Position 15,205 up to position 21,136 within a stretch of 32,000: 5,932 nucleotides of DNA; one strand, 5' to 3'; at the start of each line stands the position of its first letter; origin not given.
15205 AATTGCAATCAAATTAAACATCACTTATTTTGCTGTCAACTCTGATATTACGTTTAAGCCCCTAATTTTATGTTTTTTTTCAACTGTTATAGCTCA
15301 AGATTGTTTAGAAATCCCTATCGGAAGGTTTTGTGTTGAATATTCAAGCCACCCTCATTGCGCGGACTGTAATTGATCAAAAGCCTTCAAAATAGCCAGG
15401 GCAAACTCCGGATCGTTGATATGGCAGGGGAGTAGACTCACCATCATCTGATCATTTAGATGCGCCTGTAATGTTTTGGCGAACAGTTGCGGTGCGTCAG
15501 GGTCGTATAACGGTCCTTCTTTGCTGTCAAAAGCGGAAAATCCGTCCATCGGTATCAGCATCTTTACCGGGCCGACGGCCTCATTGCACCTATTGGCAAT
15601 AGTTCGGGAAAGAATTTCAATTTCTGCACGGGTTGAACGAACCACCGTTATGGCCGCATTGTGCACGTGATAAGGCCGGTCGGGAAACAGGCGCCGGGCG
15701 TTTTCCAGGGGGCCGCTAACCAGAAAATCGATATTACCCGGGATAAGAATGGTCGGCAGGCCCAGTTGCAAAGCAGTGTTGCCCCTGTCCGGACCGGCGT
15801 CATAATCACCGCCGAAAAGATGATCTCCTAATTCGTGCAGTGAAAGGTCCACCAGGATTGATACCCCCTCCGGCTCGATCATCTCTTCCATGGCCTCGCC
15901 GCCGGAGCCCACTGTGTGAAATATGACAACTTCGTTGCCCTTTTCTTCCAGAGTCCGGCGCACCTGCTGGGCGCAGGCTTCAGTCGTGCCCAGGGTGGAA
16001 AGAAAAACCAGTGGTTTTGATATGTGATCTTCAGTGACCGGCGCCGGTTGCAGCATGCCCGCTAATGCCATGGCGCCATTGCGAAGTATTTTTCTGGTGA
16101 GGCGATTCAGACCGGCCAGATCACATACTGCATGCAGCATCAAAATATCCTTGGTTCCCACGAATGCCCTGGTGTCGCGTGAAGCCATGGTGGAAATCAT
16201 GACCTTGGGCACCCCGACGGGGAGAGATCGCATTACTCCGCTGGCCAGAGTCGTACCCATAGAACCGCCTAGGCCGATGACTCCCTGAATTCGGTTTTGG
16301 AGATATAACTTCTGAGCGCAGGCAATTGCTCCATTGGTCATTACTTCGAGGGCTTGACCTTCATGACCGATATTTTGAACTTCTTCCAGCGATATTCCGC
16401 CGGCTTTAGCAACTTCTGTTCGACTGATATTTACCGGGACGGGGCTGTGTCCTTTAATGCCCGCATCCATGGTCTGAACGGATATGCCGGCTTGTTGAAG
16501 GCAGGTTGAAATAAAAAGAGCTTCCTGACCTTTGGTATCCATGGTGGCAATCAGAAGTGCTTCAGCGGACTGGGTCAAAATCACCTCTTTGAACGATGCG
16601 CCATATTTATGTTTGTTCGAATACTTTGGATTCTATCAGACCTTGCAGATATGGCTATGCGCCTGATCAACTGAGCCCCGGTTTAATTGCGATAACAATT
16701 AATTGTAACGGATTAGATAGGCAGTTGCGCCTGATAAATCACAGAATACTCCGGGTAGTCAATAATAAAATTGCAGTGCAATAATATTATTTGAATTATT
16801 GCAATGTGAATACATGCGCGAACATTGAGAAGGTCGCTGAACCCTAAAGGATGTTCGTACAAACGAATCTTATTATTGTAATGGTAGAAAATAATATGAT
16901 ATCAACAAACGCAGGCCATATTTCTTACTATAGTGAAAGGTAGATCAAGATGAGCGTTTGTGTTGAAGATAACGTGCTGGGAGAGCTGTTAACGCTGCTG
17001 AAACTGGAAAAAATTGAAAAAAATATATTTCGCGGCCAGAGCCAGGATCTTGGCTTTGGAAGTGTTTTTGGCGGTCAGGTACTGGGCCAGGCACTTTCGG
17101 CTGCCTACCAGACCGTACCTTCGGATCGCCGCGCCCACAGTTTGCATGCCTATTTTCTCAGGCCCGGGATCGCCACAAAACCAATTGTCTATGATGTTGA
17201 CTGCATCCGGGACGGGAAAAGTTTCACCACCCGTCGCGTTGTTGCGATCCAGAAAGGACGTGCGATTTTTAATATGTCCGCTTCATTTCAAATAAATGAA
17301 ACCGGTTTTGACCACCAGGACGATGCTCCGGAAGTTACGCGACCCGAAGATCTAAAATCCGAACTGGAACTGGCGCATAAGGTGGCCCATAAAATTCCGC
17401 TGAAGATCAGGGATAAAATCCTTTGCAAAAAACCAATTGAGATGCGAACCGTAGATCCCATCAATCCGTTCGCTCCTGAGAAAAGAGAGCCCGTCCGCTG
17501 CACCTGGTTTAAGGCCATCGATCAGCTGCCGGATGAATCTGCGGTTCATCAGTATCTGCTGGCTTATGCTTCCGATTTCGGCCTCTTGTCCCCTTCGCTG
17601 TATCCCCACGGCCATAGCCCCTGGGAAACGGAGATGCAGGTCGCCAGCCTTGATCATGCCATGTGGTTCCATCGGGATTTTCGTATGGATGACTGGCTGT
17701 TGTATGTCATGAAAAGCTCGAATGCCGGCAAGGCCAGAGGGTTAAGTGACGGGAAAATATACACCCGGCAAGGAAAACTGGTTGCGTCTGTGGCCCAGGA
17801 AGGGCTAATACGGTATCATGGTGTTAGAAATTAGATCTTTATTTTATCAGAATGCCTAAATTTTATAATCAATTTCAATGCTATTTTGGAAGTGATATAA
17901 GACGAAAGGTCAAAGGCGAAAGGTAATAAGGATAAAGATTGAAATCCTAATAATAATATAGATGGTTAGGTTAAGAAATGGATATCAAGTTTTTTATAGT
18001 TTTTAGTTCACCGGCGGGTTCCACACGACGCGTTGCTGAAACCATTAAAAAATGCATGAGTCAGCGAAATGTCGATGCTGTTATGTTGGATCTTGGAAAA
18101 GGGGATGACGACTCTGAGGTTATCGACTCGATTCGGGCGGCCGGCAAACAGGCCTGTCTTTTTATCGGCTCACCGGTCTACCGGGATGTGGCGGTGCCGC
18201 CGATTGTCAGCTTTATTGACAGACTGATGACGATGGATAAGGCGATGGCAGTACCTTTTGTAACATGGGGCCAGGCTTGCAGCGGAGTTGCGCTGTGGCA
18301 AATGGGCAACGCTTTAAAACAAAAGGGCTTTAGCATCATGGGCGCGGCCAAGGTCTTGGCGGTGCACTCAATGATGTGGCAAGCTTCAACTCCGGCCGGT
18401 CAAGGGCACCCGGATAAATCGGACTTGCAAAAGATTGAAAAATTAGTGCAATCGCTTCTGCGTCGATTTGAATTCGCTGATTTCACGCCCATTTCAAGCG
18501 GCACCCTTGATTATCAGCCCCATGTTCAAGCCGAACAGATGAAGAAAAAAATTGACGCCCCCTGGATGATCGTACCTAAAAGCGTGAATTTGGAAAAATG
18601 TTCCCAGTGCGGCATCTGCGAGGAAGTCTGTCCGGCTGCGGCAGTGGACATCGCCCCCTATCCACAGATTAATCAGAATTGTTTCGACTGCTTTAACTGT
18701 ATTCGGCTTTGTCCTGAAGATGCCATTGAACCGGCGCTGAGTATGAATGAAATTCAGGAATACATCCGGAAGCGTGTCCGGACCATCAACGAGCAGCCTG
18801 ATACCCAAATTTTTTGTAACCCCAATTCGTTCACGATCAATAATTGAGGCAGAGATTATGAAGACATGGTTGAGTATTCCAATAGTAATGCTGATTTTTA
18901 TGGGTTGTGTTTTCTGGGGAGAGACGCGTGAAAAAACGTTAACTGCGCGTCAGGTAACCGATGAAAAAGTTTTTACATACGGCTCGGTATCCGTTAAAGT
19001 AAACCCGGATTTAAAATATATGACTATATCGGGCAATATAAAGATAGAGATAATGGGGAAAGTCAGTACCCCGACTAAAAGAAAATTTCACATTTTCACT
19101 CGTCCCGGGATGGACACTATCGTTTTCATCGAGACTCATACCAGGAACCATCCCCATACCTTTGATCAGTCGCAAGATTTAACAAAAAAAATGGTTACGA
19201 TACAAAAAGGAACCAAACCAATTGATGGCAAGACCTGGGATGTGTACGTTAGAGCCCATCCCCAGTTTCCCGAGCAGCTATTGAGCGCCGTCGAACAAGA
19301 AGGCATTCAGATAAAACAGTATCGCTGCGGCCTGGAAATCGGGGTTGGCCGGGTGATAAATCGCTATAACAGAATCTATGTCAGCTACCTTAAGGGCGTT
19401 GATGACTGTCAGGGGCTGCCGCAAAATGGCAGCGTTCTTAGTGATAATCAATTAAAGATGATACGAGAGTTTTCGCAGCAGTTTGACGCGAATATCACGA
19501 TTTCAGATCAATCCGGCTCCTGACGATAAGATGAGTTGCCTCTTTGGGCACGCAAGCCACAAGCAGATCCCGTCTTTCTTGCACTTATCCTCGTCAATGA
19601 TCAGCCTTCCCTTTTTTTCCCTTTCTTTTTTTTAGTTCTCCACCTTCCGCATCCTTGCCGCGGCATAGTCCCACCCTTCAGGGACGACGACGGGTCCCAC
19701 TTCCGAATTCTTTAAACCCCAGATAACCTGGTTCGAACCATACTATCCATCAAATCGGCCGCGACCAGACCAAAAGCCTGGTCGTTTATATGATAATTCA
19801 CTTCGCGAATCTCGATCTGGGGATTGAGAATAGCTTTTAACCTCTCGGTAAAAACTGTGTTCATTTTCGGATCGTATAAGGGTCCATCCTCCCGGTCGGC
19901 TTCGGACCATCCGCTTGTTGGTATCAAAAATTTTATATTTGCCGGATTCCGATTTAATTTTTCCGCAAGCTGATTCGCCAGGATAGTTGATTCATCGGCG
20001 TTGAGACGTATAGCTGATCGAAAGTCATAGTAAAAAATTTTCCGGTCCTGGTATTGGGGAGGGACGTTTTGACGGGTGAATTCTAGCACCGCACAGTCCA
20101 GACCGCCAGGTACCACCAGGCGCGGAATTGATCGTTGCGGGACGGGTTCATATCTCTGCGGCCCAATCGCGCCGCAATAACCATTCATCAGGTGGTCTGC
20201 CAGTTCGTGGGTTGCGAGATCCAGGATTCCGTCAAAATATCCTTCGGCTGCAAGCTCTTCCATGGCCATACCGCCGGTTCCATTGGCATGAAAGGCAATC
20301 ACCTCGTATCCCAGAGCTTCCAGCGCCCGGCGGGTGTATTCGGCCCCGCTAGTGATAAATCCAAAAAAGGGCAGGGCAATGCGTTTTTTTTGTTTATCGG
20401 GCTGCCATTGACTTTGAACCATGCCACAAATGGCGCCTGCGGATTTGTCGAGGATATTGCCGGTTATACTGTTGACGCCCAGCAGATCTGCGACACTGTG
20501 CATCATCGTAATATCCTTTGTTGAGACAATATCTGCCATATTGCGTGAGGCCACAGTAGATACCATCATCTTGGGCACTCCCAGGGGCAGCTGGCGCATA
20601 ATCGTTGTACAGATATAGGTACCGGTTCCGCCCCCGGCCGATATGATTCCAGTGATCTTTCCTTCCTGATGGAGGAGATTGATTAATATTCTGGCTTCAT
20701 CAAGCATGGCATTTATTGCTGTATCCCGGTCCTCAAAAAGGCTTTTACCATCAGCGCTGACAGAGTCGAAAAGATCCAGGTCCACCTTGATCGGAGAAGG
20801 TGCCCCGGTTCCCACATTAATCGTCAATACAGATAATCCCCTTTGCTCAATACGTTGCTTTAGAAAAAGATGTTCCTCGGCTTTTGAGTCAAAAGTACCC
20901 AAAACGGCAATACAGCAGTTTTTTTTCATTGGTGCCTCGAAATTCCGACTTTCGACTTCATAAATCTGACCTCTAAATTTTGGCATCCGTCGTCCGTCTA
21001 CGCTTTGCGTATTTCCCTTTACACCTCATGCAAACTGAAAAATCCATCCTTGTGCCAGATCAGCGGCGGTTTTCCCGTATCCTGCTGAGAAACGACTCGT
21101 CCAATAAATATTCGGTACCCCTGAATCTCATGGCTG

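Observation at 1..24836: Family of strictly 7-nt periodic intergenic arrays, each built from a different heptamer word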

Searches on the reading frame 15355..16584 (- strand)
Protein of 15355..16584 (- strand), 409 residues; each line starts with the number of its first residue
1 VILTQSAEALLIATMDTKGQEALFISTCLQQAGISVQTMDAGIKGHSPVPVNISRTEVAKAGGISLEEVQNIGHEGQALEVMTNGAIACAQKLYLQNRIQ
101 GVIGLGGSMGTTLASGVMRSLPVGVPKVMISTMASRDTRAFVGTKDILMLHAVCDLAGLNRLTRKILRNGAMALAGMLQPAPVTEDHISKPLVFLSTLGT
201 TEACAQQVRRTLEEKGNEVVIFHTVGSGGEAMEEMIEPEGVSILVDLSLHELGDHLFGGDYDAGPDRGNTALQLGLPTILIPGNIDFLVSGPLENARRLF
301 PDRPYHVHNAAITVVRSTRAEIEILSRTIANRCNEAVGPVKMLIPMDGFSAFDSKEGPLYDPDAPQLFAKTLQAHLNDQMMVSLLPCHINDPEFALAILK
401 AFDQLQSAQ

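Call 8: search_protein_families(library=pfam, proteins=[window:15355-16584:-])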
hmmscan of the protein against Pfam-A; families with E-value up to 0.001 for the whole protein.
window:15355-16584:- (409 aa): 2 families
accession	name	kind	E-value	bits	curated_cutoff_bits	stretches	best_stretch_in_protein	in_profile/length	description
PF23189.1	UPF0261_C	-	5.5e-64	215.8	27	1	190-405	1-217/218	Uncharacterised protein family (UPF0261) C-terminal domain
PF06792.17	UPF0261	-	2.5e-59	200.6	27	1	9-179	3-172/176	Uncharacterised protein family (UPF0261) N-terminal domain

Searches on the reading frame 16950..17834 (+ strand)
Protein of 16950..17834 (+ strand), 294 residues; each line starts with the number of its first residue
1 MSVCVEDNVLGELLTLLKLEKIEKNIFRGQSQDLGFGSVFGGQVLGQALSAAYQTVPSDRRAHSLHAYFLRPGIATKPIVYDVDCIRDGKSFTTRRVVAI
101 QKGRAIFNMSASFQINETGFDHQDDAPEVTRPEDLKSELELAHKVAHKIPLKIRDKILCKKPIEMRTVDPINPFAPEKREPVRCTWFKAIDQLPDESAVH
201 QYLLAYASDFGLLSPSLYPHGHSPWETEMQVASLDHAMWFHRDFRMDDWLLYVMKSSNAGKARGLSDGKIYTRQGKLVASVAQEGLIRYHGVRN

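Call 8: search_protein_families(library=pfam, proteins=[window:16950-17834:+])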
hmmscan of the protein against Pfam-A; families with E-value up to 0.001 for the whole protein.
window:16950-17834:+ (294 aa): 3 families
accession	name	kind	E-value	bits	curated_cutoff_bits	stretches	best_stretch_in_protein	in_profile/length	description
PF02551.21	Acyl_CoA_thio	-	1e-41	142.3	21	2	159-286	8-132/132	Acyl-CoA thioesterase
PF20789.3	4HBT_3C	-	2.9e-22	79.8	24.1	1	161-287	20-140/140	Acyl-CoA thioesterase C-terminal domain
PF13622.12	4HBT_3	-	4.1e-20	72.3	24.3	1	37-114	9-83/83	Acyl-CoA thioesterase N-terminal domain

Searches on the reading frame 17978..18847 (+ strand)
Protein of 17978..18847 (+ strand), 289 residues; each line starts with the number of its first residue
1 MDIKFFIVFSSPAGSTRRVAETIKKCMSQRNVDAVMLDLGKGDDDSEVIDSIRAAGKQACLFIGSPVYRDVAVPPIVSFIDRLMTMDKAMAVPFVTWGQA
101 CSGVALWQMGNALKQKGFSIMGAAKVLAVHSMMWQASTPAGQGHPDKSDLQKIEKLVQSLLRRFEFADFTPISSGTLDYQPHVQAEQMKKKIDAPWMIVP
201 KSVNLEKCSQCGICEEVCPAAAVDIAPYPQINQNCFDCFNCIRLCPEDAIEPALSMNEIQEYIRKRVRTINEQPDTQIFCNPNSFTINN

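Call 8: search_protein_families(library=pfam, proteins=[window:17978-18847:+])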
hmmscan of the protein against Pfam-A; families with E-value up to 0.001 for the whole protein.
window:17978-18847:+ (289 aa): 10 families
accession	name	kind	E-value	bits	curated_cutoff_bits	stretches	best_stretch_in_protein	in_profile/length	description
PF00037.32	Fer4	-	3.7e-07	30.1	21.1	1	203-223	3-23/24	4Fe-4S binding domain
PF13484.11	Fer4_16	-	4.9e-07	30.9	30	0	206-220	51-65/66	4Fe-4S double cluster binding domain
PF13187.11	Fer4_9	-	2.4e-06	27.9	27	1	207-250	1-52/52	4Fe-4S dicluster domain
PF12838.12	Fer4_7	-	3.9e-06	27.7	27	1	207-249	1-52/52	4Fe-4S dicluster domain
PF12837.12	Fer4_6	-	8.8e-06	25.9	25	1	203-222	4-23/24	4Fe-4S binding domain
PF13534.11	Fer4_17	-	1.3e-05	26.1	22.2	0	204-220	42-58/61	4Fe-4S dicluster domain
PF13237.11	Fer4_10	-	1.7e-05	25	25.5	1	203-246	4-53/53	4Fe-4S dicluster domain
PF12797.12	Fer4_2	-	2.3e-05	24.5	24.5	1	203-220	5-22/22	4Fe-4S binding domain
PF25160.1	LdpA_Fe-S-bd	-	0.00019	21.6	27.6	0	214-251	9-44/49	LdpA Fe-S cluster-binding domain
PF12641.12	Flavodoxin_3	-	0.00031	21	27.5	0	7-31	2-26/160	Flavodoxin domain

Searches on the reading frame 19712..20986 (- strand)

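Call 8: search_protein_families(library=pfam, proteins=[window:19712-20986:-])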
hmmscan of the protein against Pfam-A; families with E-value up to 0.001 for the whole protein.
window:19712-20986:- (424 aa): 2 families
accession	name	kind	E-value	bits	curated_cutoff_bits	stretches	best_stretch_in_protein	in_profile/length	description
PF23189.1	UPF0261_C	-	1.3e-59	201.6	27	1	200-416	1-217/218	Uncharacterised protein family (UPF0261) C-terminal domain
PF06792.17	UPF0261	-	1.3e-51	175.5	27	1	26-193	3-174/176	Uncharacterised protein family (UPF0261) N-terminal domain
